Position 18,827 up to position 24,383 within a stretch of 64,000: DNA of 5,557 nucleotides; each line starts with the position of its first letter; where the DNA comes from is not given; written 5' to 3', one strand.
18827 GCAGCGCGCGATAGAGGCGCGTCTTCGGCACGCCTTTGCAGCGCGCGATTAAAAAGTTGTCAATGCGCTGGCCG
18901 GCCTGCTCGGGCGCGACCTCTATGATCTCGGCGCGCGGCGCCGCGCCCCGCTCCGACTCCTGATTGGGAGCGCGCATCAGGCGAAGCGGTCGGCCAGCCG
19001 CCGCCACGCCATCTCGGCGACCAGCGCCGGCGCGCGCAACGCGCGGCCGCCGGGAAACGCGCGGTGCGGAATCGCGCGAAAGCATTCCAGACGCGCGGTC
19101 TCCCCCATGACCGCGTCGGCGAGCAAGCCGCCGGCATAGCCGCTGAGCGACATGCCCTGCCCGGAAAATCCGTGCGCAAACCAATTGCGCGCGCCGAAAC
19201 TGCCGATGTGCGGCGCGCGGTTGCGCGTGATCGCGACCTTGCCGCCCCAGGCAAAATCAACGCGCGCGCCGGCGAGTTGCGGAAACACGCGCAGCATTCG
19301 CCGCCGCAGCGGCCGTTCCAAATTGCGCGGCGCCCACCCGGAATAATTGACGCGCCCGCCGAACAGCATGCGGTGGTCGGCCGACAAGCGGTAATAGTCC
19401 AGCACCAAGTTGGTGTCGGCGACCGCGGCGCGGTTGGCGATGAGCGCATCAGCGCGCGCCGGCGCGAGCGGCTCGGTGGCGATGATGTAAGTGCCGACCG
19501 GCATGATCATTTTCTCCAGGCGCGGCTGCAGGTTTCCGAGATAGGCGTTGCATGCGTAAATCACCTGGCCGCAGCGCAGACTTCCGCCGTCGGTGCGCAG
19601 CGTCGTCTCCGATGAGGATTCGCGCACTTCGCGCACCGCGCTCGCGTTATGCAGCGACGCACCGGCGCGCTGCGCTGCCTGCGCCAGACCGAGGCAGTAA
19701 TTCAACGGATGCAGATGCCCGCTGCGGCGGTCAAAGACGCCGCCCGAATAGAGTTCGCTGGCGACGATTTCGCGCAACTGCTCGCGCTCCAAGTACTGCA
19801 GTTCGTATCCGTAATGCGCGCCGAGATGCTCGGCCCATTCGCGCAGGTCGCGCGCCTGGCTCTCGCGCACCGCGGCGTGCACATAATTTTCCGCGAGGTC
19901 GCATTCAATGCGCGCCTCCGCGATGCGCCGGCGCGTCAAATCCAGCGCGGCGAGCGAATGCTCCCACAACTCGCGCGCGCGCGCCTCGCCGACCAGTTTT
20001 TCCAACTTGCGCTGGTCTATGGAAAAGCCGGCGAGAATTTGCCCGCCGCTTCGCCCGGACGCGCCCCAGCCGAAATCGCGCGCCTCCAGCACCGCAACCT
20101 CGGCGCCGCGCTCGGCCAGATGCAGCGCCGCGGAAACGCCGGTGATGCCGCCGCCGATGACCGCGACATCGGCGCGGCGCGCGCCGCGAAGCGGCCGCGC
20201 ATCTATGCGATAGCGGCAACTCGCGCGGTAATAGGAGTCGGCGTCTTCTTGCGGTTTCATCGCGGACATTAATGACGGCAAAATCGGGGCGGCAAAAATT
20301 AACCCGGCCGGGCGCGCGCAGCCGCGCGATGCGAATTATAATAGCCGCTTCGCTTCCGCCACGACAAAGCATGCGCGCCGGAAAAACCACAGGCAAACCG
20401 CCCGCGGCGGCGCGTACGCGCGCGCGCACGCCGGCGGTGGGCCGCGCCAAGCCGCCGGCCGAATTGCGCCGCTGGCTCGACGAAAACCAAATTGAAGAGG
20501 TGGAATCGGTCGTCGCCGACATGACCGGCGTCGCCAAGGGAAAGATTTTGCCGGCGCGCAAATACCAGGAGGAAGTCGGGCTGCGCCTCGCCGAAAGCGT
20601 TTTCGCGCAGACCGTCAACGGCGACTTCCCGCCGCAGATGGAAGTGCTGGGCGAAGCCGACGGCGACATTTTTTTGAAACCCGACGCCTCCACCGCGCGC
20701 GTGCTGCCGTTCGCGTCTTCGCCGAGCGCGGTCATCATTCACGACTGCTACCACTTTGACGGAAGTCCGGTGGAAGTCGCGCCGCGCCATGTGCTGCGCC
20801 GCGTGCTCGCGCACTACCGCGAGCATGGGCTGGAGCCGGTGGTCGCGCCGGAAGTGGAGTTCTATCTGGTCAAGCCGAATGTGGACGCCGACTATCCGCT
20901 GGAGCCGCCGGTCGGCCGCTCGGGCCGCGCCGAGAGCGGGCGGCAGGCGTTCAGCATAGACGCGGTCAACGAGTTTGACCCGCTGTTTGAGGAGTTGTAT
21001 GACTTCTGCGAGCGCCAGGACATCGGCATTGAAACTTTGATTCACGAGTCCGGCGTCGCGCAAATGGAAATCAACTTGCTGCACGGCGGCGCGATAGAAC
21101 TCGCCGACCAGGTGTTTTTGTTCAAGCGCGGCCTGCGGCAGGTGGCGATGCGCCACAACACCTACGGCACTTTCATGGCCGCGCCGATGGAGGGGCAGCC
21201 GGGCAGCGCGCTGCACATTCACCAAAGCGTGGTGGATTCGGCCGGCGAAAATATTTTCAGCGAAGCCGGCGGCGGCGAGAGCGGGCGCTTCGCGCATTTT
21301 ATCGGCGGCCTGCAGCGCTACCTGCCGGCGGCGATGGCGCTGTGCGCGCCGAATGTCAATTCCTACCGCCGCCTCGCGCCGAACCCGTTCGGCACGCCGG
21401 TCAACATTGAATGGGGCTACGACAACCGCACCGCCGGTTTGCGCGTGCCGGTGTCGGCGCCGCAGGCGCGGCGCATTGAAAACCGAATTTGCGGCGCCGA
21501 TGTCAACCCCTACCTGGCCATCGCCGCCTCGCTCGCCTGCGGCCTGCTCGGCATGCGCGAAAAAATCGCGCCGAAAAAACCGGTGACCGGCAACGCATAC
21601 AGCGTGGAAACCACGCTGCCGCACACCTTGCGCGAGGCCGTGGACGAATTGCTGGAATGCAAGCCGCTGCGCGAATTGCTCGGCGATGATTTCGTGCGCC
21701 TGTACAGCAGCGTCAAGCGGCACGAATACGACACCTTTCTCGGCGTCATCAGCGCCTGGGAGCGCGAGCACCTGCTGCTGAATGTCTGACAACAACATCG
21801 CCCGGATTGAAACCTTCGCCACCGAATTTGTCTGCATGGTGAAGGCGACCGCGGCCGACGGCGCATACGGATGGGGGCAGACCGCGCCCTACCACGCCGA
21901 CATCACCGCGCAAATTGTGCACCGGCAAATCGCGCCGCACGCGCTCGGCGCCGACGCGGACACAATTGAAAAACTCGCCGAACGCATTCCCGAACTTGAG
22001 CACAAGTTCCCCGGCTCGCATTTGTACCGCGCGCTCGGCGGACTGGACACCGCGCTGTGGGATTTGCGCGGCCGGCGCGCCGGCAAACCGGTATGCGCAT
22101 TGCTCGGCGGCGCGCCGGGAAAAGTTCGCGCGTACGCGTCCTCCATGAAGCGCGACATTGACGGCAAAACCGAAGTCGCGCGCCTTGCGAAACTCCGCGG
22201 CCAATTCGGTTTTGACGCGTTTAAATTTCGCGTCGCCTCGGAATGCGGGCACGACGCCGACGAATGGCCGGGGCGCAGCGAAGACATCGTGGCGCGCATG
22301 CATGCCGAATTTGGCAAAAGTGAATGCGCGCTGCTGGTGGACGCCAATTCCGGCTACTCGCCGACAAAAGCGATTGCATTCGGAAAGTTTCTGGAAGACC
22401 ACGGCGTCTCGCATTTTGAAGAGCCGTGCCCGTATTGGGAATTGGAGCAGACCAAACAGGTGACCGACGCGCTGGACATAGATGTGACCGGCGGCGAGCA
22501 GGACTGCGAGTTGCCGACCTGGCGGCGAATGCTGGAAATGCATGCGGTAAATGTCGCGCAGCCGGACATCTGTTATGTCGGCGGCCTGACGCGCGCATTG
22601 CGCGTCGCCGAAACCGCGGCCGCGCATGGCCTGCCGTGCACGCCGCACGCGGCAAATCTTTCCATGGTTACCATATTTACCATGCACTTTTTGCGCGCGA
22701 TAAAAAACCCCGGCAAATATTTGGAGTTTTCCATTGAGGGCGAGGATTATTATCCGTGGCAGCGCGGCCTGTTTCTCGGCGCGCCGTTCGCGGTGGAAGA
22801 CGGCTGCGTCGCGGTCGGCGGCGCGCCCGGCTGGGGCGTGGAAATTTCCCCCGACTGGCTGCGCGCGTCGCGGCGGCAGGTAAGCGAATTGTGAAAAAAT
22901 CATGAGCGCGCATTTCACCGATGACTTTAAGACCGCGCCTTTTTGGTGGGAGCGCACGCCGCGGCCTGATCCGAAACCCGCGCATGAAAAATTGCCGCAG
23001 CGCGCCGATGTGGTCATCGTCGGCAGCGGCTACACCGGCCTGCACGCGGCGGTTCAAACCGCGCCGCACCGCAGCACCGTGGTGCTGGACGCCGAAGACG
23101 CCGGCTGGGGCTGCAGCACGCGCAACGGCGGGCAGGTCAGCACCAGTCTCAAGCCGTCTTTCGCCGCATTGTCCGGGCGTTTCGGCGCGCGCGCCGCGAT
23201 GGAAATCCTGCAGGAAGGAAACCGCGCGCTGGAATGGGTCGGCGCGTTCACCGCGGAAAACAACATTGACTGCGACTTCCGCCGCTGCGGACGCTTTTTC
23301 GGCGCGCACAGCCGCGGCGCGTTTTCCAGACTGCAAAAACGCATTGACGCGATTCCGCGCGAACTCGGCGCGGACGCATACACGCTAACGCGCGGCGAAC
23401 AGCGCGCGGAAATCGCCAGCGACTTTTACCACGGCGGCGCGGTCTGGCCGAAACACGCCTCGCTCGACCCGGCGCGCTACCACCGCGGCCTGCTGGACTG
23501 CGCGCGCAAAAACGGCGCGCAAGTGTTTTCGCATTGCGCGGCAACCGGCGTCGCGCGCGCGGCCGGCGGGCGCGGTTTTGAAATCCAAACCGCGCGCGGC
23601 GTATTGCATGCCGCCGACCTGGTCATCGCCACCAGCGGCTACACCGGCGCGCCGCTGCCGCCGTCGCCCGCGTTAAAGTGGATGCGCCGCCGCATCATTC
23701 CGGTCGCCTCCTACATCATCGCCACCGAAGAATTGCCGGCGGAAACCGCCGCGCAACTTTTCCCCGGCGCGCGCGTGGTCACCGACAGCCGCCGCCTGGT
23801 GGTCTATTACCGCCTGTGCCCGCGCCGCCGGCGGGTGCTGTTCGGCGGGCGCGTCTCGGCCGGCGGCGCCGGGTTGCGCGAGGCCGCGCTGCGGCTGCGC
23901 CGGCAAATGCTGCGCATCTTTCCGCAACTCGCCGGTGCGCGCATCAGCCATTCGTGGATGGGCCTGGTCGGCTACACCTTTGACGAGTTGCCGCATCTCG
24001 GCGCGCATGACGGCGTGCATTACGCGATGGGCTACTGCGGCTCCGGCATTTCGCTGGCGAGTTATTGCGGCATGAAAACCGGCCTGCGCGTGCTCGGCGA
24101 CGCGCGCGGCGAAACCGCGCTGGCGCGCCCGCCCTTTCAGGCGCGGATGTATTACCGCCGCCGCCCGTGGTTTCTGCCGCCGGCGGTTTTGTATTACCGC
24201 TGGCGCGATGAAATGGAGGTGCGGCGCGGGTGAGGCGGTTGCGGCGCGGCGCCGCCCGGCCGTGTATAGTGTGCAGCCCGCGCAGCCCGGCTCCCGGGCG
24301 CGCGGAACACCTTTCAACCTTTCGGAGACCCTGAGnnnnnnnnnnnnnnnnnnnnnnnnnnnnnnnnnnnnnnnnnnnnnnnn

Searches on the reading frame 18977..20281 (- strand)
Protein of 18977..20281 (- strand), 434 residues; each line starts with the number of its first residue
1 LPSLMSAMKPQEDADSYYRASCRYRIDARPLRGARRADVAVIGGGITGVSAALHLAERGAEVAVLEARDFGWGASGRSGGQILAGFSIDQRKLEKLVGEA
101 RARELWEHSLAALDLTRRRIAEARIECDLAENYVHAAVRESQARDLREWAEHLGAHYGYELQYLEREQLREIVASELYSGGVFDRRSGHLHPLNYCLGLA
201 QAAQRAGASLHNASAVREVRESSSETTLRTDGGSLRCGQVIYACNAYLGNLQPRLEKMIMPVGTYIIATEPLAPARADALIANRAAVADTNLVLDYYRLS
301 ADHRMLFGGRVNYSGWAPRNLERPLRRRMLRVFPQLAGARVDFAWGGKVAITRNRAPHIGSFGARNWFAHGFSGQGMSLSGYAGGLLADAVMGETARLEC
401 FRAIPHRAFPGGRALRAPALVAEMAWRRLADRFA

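Call 28: search_protein_families(library=pfam, proteins=[window:18977-20281:-], max_evalue=0.00001)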
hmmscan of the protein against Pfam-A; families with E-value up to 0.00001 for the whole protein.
window:18977-20281:- (434 aa): 7 families
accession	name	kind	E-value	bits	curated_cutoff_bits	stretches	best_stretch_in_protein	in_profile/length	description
PF01266.30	DAO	-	3e-67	228.1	27.9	1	38-389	1-352/353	FAD dependent oxidoreductase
PF12831.13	FAD_oxidored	-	4.8e-07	29.9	27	1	38-103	1-67/416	FAD dependent oxidoreductase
PF01593.30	Amino_oxidase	-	5.9e-07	29.6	19.8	0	46-82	1-39/443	Flavin containing amine oxidoreductase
PF07992.20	Pyr_redox_2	-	2.5e-06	27.6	26.1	0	35-69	141-175/291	Pyridine nucleotide-disulphide oxidoreductase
PF00890.30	FAD_binding_2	-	7.2e-06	25.9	20.4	0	38-90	1-53/414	FAD binding domain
PF01494.25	FAD_binding_3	-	7.7e-06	25.8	22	0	37-168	2-128/349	FAD binding domain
PF13450.12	NAD_binding_8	-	9.4e-06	26.3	21.9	0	41-69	1-29/68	NAD(P)-binding Rossmann-like domain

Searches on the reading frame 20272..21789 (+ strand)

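Call 28: search_protein_families(library=pfam, proteins=[window:20272-21789:+], max_evalue=0.00001)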
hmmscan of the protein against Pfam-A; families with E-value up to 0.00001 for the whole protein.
window:20272-21789:+ (505 aa): 1 family
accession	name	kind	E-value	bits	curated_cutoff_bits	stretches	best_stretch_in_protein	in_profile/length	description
PF00120.29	Gln-synt_C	-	1.9e-104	349.9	24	1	169-499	2-342/344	Glutamine synthetase, catalytic domain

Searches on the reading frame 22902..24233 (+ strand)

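Call 28: search_protein_families(library=pfam, proteins=[window:22902-24233:+], max_evalue=0.00001)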
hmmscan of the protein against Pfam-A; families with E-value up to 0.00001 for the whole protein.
window:22902-24233:+ (443 aa): 1 family
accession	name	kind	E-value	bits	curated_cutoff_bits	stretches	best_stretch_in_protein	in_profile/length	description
PF01266.30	DAO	-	6e-57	194.2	27.9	1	36-391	1-348/353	FAD dependent oxidoreductase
